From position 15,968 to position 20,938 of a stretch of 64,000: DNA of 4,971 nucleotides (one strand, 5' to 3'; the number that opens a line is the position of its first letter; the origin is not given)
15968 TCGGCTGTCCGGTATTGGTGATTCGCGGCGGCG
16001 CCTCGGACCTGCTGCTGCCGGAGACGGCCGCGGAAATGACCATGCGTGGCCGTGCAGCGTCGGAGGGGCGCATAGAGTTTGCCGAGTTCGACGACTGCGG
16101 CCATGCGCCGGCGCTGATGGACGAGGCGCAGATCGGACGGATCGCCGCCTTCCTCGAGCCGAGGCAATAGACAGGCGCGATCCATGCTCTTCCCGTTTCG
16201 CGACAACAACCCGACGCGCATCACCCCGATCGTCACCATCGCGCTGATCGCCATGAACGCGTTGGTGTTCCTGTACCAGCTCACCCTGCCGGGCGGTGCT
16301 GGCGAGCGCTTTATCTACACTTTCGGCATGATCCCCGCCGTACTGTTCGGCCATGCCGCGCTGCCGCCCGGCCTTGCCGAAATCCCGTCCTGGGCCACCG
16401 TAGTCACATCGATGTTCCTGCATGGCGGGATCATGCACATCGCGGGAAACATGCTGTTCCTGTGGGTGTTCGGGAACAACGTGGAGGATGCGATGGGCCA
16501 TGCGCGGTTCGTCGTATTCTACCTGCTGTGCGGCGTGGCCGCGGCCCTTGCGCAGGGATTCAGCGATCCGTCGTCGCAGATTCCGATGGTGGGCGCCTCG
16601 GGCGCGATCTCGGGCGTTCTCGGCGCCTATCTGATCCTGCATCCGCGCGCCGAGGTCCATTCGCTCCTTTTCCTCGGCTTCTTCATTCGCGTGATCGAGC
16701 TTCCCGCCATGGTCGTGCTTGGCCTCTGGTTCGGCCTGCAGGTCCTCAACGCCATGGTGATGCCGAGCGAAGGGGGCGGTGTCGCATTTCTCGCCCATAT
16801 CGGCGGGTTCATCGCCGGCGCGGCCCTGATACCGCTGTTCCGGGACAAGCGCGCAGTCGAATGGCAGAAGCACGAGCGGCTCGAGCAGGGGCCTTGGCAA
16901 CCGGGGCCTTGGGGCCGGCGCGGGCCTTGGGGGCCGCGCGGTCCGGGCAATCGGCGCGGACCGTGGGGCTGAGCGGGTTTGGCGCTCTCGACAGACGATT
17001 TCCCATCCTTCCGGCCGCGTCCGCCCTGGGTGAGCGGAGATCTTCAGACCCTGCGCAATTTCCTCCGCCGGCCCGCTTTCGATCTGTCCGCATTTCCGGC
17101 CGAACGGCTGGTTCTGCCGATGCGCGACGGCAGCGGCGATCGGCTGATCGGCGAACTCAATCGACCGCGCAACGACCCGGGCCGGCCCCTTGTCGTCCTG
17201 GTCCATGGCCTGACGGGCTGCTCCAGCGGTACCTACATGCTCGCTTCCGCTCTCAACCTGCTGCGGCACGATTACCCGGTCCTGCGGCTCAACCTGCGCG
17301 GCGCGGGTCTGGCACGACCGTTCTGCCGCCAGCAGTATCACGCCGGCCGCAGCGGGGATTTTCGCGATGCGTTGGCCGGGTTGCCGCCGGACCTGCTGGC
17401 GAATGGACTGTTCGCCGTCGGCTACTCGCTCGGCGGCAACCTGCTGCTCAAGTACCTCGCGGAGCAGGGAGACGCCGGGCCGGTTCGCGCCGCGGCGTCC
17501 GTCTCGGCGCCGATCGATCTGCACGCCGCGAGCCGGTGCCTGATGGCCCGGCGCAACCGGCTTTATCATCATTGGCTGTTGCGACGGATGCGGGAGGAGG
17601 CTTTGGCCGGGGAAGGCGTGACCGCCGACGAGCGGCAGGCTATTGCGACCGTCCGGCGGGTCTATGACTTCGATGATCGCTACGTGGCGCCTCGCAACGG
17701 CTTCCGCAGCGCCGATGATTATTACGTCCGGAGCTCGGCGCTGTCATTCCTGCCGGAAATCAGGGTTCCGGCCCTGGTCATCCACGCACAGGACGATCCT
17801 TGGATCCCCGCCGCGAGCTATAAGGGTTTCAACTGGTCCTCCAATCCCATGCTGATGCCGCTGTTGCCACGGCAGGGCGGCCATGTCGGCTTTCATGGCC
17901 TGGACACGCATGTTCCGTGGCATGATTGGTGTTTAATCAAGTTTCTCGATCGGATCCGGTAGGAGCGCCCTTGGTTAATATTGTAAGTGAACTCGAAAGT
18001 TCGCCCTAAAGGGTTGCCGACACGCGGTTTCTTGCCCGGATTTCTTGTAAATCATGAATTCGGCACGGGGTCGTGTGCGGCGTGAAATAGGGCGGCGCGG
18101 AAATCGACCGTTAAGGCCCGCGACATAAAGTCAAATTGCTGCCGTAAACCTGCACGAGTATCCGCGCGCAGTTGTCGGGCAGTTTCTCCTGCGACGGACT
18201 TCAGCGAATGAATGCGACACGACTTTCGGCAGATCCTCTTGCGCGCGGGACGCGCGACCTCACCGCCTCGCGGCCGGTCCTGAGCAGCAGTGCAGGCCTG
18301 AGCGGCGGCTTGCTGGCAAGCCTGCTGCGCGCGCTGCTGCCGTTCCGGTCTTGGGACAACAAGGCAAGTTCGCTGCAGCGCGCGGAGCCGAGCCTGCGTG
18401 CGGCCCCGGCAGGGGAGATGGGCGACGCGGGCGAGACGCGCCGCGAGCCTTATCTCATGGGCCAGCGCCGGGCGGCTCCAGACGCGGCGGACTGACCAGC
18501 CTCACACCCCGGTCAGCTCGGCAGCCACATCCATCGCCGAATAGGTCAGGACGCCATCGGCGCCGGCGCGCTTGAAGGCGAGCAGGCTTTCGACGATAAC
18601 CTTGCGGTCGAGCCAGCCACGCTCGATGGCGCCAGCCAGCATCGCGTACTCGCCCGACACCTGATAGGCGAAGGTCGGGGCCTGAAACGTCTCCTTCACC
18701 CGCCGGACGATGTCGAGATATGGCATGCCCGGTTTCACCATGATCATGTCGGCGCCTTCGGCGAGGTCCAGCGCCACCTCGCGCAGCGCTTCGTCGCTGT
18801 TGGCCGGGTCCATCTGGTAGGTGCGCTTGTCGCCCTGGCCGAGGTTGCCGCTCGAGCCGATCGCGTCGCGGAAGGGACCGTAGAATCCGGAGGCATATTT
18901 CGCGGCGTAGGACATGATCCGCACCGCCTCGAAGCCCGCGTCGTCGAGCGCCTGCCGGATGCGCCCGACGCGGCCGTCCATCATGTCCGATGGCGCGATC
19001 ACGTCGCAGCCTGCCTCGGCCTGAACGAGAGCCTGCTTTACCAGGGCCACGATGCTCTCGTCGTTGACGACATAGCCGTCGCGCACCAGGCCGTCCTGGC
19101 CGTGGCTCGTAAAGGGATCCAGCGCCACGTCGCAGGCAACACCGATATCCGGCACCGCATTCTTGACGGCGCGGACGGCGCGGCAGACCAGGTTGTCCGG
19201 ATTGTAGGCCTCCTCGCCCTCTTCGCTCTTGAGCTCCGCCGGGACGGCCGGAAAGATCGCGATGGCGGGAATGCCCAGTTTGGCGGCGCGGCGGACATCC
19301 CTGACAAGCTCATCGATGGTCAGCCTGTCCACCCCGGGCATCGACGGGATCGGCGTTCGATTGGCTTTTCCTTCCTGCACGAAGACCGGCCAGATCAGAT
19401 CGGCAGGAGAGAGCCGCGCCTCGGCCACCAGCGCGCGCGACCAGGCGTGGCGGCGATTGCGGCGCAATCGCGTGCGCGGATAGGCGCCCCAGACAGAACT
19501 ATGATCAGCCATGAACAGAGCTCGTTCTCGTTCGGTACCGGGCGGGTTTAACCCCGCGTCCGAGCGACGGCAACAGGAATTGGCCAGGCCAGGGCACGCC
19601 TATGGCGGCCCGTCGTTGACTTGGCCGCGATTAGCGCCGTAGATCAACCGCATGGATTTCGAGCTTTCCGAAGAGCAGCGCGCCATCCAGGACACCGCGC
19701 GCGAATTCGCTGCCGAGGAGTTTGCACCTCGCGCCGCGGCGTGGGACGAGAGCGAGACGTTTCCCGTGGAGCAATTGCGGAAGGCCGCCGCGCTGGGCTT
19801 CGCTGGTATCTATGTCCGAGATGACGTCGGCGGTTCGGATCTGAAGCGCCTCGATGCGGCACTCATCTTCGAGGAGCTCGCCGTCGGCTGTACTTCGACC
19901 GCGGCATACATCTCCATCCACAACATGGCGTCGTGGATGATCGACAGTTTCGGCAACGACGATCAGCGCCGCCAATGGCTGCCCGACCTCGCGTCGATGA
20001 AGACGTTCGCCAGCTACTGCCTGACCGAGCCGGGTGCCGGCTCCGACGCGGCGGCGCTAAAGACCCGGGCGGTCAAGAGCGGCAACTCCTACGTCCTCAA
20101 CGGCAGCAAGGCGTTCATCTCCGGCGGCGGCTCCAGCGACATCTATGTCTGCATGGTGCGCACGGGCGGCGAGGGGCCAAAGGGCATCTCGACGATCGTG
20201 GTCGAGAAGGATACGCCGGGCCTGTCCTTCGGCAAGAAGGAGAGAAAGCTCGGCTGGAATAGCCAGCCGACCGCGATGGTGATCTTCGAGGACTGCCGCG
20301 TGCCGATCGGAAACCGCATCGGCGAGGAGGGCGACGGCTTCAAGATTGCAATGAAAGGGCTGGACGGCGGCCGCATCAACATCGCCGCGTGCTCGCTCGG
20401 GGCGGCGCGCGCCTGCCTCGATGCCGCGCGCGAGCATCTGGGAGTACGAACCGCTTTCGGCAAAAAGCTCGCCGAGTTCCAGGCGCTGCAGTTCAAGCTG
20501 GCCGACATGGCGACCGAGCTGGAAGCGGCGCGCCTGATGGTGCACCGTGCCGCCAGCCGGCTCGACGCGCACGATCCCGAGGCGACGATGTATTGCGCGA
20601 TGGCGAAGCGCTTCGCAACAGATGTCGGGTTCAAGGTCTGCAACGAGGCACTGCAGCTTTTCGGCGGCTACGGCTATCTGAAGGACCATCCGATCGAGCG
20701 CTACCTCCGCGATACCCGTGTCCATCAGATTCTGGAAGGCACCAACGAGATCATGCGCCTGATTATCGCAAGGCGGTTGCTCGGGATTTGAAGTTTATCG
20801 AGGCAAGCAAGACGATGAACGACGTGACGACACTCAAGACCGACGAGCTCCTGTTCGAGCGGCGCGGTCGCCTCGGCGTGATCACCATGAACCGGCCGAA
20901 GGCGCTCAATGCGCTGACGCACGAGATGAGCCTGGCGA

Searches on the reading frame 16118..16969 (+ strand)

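Call 58: search_protein_families(library=pfam, proteins=[window:16118-16969:+], max_evalue=0.0001)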
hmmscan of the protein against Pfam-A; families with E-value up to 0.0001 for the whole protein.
window:16118-16969:+ (284 aa): 1 family
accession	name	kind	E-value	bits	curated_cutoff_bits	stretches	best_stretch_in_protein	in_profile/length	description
PF01694.28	Rhomboid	-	2.3e-35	122.3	22.6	1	92-241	4-140/143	Rhomboid domain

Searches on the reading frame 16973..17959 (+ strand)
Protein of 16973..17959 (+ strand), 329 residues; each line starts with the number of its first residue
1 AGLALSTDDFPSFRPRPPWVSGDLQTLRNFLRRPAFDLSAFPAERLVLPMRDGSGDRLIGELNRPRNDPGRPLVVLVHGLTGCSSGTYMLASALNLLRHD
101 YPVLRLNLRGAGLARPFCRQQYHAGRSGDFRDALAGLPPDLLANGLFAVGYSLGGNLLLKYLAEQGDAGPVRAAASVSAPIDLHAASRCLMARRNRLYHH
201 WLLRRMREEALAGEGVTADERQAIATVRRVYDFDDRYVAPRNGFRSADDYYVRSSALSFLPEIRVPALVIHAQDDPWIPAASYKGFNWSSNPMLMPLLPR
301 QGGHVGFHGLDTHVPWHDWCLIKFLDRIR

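Call 58: search_protein_families(library=pfam, proteins=[window:16973-17959:+], max_evalue=0.0001)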
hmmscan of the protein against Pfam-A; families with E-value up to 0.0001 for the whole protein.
window:16973-17959:+ (329 aa): 3 families
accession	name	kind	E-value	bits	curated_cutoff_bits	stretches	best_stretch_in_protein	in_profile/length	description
PF00561.26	Abhydrolase_1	-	2.7e-14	53.9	25.8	1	72-307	1-241/245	alpha/beta hydrolase fold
PF12146.15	Hydrolase_4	-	5.1e-10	39.5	27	1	71-282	4-209/239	Serine aminopeptidase, S33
PF12697.13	Abhydrolase_6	-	1.5e-09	39.3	26.3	1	74-285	1-188/217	Alpha/beta hydrolase family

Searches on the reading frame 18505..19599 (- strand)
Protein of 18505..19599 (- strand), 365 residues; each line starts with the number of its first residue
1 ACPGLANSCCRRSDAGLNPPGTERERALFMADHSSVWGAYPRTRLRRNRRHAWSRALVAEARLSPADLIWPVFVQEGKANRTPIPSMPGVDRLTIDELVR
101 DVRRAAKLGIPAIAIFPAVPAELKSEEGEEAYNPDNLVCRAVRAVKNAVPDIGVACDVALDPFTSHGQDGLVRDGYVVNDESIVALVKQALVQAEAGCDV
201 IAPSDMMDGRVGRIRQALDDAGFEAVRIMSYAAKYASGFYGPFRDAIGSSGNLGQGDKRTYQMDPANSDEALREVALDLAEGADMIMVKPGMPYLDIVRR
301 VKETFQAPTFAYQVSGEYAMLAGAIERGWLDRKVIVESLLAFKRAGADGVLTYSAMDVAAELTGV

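Call 58: search_protein_families(library=pfam, proteins=[window:18505-19599:-], max_evalue=0.0001)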
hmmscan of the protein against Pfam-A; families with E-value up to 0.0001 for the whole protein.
window:18505-19599:- (365 aa): 1 family
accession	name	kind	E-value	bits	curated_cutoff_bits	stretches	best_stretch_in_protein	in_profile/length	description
PF00490.27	ALAD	-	2.5e-137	457.7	24.6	1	43-359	2-315/317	Delta-aminolevulinic acid dehydratase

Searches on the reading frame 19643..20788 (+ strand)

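Call 58: search_protein_families(library=pfam, proteins=[window:19643-20788:+], max_evalue=0.0001)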
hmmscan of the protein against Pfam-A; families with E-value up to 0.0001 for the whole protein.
window:19643-20788:+ (382 aa): 5 families
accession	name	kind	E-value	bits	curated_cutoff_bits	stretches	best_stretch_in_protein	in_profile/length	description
PF00441.29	Acyl-CoA_dh_1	-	1.2e-54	185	22.4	1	230-380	1-150/150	Acyl-CoA dehydrogenase, C-terminal domain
PF02771.21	Acyl-CoA_dh_N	-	2.1e-35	122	22.9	1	9-119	1-112/113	Acyl-CoA dehydrogenase, N-terminal domain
PF08028.16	Acyl-CoA_dh_2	-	3.9e-26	92.4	22.7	1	247-367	3-132/134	Acyl-CoA dehydrogenase, C-terminal domain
PF02770.24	Acyl-CoA_dh_M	-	2.1e-25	89.2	33.3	1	125-218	2-97/97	Acyl-CoA dehydrogenase, middle domain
PF22924.1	ACOX_C_alpha1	-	4.4e-07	30.3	27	1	275-380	61-169/169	Acyl-CoA oxidase, C-alpha1 domain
